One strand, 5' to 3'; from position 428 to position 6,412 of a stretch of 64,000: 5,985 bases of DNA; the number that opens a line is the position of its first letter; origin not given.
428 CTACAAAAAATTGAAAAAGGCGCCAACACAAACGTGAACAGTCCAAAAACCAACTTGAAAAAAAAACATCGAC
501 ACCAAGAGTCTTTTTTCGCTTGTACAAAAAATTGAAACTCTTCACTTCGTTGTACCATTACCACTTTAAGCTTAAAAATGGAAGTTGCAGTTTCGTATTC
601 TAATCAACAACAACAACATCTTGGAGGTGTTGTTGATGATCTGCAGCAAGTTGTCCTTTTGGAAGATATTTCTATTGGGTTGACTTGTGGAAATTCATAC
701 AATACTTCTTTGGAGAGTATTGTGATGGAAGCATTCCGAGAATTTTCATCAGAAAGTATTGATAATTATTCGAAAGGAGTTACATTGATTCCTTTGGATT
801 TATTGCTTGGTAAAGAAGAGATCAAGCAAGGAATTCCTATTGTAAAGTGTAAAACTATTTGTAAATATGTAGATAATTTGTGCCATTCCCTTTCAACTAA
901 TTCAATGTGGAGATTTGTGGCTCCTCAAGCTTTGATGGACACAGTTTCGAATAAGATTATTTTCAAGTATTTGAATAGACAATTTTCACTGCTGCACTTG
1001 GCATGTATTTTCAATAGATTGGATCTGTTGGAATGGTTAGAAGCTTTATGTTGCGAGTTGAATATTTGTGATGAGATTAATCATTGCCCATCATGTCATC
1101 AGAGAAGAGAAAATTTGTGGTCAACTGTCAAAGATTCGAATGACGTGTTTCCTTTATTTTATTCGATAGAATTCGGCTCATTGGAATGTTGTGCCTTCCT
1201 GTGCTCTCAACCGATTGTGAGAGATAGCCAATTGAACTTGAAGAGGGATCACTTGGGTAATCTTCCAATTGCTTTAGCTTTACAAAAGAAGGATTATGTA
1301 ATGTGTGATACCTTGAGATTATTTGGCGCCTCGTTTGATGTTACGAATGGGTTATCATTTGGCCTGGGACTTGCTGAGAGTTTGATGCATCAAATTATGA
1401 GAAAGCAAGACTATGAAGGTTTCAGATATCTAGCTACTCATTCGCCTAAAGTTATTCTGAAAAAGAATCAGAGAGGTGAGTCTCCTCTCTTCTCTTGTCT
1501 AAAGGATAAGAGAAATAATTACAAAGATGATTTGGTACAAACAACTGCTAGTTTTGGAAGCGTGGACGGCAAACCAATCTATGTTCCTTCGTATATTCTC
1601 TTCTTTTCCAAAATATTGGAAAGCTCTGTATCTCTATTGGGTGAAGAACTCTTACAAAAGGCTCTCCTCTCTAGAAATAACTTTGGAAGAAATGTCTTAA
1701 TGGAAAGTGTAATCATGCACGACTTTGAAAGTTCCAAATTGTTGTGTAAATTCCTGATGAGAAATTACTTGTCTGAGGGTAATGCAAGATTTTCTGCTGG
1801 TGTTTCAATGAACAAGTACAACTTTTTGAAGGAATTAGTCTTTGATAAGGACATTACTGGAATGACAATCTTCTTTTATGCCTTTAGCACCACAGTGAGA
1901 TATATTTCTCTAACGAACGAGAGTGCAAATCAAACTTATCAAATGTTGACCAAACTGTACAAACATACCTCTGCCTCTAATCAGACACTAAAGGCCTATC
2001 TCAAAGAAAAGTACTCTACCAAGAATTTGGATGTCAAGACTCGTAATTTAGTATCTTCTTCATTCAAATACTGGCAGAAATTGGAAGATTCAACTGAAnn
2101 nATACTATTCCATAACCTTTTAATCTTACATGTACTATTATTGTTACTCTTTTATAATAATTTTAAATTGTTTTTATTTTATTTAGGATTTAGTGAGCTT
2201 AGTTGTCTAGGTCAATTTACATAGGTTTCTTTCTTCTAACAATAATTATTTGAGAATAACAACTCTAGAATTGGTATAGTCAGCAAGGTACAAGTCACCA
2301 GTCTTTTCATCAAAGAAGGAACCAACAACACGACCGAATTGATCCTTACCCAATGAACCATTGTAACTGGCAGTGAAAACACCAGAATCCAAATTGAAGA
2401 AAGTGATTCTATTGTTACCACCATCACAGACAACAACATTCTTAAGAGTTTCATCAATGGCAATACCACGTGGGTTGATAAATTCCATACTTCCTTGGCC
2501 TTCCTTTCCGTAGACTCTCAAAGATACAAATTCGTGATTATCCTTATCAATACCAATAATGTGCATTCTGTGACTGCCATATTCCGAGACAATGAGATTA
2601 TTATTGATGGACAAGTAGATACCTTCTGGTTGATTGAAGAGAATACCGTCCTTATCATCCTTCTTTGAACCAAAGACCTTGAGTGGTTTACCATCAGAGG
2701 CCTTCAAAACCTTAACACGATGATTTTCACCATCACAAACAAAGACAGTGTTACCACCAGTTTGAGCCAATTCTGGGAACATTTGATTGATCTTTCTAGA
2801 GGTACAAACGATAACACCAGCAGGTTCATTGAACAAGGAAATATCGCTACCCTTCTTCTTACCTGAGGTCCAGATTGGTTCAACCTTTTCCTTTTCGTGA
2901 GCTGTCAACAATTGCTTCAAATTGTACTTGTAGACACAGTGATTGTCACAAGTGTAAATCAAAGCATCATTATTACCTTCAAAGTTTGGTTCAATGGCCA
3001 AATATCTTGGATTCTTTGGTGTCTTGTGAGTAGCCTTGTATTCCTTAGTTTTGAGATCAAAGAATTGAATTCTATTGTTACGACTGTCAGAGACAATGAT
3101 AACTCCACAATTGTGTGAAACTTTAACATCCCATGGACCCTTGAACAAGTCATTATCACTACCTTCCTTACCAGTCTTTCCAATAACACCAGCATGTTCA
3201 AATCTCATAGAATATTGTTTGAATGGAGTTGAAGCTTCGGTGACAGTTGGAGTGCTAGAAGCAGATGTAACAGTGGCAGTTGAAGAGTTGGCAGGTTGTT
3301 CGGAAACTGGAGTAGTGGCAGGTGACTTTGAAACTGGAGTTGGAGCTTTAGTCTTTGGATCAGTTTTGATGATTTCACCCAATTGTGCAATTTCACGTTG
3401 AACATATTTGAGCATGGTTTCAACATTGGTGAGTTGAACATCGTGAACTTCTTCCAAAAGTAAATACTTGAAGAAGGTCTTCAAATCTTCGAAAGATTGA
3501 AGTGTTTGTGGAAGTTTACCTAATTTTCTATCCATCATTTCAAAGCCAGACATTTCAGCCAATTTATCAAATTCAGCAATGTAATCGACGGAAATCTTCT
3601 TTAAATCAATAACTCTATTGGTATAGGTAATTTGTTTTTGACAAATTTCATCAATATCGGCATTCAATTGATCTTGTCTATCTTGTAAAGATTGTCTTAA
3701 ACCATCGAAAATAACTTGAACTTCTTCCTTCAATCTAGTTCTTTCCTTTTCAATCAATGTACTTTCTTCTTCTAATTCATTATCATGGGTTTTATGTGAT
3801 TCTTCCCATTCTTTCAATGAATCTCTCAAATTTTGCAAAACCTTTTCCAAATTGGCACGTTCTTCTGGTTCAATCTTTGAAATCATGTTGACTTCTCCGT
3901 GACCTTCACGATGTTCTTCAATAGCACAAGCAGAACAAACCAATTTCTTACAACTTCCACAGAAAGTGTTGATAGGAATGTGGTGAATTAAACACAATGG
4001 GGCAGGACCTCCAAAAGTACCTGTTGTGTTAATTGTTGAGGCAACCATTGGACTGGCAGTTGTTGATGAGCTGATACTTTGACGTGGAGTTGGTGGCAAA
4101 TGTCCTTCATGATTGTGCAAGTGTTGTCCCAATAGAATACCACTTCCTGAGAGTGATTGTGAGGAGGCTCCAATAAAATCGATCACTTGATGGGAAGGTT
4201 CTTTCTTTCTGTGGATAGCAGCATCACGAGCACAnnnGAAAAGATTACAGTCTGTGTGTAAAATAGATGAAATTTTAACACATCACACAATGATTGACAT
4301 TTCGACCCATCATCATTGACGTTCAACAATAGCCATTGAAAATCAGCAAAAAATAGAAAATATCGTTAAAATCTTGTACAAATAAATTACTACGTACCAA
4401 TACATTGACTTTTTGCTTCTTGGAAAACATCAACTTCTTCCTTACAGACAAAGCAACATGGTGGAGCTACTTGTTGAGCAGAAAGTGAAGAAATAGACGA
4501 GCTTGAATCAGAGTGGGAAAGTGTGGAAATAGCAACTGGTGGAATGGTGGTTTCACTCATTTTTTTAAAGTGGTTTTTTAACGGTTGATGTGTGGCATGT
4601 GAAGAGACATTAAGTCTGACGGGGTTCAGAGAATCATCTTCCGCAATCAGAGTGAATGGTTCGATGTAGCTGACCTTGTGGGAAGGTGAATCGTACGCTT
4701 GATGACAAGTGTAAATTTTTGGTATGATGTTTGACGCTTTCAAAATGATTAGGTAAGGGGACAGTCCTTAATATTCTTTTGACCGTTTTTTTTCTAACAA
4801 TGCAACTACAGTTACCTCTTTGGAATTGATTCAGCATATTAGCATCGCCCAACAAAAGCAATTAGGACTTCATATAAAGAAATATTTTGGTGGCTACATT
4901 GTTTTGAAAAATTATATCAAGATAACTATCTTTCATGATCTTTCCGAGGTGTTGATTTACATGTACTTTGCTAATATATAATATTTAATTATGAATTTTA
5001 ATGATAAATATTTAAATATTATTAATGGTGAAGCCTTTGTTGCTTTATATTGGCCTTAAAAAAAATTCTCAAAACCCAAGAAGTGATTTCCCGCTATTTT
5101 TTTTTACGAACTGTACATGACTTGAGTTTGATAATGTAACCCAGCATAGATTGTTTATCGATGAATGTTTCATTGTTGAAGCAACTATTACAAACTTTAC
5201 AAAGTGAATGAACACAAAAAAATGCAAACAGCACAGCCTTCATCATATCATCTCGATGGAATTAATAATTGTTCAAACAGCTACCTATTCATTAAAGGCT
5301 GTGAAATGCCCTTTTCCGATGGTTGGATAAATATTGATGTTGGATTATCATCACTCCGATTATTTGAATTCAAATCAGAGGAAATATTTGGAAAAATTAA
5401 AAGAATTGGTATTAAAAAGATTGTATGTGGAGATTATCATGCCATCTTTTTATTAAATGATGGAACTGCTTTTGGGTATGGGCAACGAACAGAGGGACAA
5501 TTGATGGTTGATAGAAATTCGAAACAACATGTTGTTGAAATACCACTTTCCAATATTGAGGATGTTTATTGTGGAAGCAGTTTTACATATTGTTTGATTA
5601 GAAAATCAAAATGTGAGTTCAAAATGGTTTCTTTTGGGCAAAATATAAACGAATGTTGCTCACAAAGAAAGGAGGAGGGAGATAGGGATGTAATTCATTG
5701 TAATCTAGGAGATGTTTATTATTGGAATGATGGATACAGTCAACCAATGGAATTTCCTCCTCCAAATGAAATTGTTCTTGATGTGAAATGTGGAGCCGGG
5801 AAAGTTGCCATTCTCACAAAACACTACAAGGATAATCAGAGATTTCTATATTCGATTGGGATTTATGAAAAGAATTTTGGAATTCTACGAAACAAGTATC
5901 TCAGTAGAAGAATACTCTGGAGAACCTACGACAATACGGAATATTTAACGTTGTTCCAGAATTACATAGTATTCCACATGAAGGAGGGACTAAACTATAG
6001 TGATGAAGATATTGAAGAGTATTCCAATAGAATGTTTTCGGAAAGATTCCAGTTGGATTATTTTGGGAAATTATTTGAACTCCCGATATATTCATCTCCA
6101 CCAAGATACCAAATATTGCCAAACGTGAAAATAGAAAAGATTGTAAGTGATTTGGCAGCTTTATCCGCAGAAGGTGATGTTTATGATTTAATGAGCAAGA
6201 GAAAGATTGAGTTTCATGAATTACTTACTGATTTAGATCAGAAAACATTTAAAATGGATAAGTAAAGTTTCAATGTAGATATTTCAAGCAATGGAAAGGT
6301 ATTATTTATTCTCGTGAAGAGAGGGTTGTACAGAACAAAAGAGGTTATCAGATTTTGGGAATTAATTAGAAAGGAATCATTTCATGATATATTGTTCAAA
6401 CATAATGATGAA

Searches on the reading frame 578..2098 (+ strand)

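Call 61: search_protein_families(library=pfam, proteins=[window:578-2098:+], max_evalue=0.001)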
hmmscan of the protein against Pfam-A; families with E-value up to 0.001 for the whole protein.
window:578-2098:+ (507 aa): 2 families
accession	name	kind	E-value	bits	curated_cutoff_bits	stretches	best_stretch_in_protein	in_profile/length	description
PF12796.13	Ank_2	-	3.7e-09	37.5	27.3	0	139-254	1-87/90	Ankyrin repeats (3 copies)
PF13606.12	Ank_3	-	9.1e-05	23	22.3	0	136-154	3-21/30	Ankyrin repeat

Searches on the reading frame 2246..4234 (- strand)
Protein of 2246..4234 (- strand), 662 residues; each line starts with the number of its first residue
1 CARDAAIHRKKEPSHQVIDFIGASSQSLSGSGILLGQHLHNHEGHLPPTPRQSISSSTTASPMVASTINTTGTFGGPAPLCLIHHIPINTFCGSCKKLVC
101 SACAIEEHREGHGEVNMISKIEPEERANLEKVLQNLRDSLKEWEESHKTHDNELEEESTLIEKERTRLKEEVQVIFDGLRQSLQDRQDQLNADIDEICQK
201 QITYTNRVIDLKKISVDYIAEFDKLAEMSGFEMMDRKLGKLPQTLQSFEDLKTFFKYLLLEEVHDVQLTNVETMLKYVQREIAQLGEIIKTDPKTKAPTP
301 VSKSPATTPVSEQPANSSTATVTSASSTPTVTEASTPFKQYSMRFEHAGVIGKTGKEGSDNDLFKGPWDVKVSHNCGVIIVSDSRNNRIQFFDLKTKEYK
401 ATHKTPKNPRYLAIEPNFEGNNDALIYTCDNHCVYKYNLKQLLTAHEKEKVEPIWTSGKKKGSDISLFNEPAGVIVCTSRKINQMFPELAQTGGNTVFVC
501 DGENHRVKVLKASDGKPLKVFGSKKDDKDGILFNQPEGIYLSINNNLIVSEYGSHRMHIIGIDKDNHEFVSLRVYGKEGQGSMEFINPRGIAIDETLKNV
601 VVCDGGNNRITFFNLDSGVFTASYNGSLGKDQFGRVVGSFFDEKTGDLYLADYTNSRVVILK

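Call 61: search_protein_families(library=pfam, proteins=[window:2246-4234:-], max_evalue=0.001)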
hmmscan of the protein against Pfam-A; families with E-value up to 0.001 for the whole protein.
window:2246-4234:- (662 aa): 4 families
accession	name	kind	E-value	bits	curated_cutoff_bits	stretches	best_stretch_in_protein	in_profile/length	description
PF01436.27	NHL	-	1.6e-21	75.6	20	0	364-390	1-26/28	NHL repeat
PF00643.29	zf-B_box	-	8.7e-07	29.4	24.1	1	79-113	4-38/42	B-box zinc finger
PF17170.10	DUF5128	-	0.00012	21.9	22.9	0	576-622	80-126/321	6-bladed beta-propeller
PF22586.1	ANCHR-like_BBOX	-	0.00092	19.7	27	0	80-111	1-32/39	ANCHR-like B-box zinc-binding domain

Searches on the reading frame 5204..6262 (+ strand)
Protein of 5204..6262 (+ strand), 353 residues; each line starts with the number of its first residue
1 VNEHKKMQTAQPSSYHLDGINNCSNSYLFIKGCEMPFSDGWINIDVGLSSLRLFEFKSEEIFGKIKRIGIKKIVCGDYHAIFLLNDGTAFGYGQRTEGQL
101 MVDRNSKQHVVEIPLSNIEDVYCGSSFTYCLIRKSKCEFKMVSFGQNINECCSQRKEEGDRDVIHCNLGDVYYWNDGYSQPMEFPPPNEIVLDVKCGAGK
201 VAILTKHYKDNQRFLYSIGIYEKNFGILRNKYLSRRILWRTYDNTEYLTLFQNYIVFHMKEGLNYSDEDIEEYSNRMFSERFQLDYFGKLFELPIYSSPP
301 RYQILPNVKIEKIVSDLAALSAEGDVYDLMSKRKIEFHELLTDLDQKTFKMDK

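Call 61: search_protein_families(library=pfam, proteins=[window:5204-6262:+], max_evalue=0.001)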
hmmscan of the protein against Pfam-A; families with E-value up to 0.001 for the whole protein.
window:5204-6262:+ (353 aa): 3 families
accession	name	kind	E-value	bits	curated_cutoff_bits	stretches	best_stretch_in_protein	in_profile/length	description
PF25390.1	WD40_RLD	-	6.3e-11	42.6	150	1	69-206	143-315/363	RCC1-like domain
PF13540.12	RCC1_2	-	2.3e-09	37.2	22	1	70-99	1-30/30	Regulator of chromosome condensation (RCC1) repeat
PF00415.24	RCC1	-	4e-05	24.5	21.7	0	86-131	1-50/50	Regulator of chromosome condensation (RCC1) repeat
